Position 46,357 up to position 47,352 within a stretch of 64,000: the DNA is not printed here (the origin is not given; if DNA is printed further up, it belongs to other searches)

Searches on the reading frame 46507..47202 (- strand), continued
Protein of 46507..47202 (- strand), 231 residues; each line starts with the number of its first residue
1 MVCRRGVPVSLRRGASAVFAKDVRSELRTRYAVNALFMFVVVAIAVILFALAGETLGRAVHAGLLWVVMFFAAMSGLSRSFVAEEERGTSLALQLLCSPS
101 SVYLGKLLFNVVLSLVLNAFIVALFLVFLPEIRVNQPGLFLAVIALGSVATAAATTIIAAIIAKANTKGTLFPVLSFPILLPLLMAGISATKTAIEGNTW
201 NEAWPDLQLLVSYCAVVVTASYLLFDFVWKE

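Call 49: search_protein_families(library=pfam, proteins=[L093:4733-7918:+, L090:4662-7913:+, L093:8001-8372:+, L093:8631-9185:+], max_evalue=0.0001)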
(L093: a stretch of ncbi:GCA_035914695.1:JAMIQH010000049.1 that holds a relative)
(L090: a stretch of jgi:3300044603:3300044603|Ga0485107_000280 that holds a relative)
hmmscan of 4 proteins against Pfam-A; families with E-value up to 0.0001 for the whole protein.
L093:4733-7918:+ (1061 aa): 8 families
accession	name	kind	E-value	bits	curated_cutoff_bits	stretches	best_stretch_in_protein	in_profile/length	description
PF02518.31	HATPase_c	-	2e-25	89.8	26.4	1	948-1056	2-109/111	Histidine kinase-, DNA gyrase B-, and HSP90-like ATPase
PF00072.30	Response_reg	-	9.7e-21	74.5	30.2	1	2-113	2-109/111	Response regulator receiver domain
PF00989.32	PAS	-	1.2e-17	64.4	22.6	2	246-354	2-113/113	PAS fold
PF08447.18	PAS_3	-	1.1e-15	58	25.6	2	267-328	2-64/89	PAS fold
PF00512.31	HisKA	-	1.8e-15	57.1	26.9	1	834-901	2-66/66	His Kinase A (phospho-acceptor) domain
PF13188.13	PAS_8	-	3.6e-15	55.7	21.8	2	246-292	2-45/65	PAS domain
PF13426.13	PAS_9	-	5.9e-15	55.8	27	2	256-355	2-102/103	PAS domain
PF08448.16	PAS_4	-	2.8e-10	40.8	23.1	1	254-358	4-109/110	PAS fold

L090:4662-7913:+ (1083 aa): 10 families
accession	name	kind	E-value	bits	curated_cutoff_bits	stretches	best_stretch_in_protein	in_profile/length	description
PF00989.32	PAS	-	2.5e-23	82.7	22.6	2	548-655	3-113/113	PAS fold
PF02518.31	HATPase_c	-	2.8e-23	82.9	26.4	1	970-1080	1-109/111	Histidine kinase-, DNA gyrase B-, and HSP90-like ATPase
PF13426.13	PAS_9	-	6.1e-21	75.1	27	2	557-657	2-103/103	PAS domain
PF00072.30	Response_reg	-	2e-19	70.2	30.2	1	6-117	1-109/111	Response regulator receiver domain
PF08447.18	PAS_3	-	3.8e-14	53.2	25.6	1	567-646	1-82/89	PAS fold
PF00512.31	HisKA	-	1.4e-13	51.1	26.9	1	857-922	2-64/66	His Kinase A (phospho-acceptor) domain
PF01590.32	GAF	-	5.4e-11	43.6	22.4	1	690-834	4-133/133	GAF domain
PF13188.13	PAS_8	-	7.3e-11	42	21.8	1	547-600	2-56/65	PAS domain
PF08448.16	PAS_4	-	7.6e-10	39.4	23.1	1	563-659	13-109/110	PAS fold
PF13185.12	GAF_2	-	7.8e-08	33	28.6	1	397-531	4-134/136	GAF domain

L093:8001-8372:+ (123 aa): 1 family
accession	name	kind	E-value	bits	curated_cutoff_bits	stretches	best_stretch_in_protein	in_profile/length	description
PF00072.30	Response_reg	-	1.8e-24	86.4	30.2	1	8-118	1-109/111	Response regulator receiver domain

L093:8631-9185:+ (184 aa): 1 family
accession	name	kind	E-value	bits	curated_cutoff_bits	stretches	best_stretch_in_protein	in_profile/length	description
PF14352.11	DUF4402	-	3.4e-05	24.9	25.2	1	44-181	1-129/129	Domain of unknown function (DUF4402)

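Call 55: find_encoding_contigs(protein=P0244, flank=8000, max_places=2)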
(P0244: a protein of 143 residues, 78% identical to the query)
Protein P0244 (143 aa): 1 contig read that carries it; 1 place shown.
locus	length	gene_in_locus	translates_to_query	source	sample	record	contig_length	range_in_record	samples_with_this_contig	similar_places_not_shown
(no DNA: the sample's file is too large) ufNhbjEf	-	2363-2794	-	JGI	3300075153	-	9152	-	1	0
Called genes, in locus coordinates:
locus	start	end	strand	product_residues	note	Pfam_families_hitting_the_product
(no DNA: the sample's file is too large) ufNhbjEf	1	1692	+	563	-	?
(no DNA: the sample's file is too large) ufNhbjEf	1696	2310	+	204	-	PF00005:ABC_tran, PF02463:SMC_N (faint), PF13555:AAA_29 (weak), PF13304:AAA_21 (faint)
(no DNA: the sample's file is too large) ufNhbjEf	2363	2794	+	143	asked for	PF23198:PDE8A_N (weak), PF00072:Response_reg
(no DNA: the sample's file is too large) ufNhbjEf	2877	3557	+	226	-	PF03379:CcmB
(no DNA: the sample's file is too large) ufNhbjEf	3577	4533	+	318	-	PF01578:Cytochrom_C_asm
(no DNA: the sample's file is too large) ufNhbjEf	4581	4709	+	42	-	PF20077:CcmD_alt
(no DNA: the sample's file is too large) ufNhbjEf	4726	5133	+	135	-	PF03100:CcmE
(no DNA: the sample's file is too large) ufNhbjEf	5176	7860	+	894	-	PF01578:Cytochrom_C_asm, PF16327:CcmF_C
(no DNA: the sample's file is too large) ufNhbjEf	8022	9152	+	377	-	?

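Call 56: find_encoding_contigs(protein=P0246, flank=8000, max_places=2)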
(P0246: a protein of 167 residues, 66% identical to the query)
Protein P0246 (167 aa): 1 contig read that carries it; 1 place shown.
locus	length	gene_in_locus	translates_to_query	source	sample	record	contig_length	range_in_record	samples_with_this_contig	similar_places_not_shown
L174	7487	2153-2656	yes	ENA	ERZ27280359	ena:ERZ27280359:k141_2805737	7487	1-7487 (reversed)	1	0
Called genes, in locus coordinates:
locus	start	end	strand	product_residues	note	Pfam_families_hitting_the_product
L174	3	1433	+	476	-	?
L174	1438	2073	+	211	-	PF02463:SMC_N (faint), PF00005:ABC_tran, PF13555:AAA_29 (weak), PF13304:AAA_21 (faint)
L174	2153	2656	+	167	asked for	PF23198:PDE8A_N (faint), PF00072:Response_reg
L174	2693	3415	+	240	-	PF03379:CcmB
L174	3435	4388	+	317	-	PF01578:Cytochrom_C_asm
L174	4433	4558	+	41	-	PF20077:CcmD_alt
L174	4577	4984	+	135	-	PF03100:CcmE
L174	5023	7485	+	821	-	?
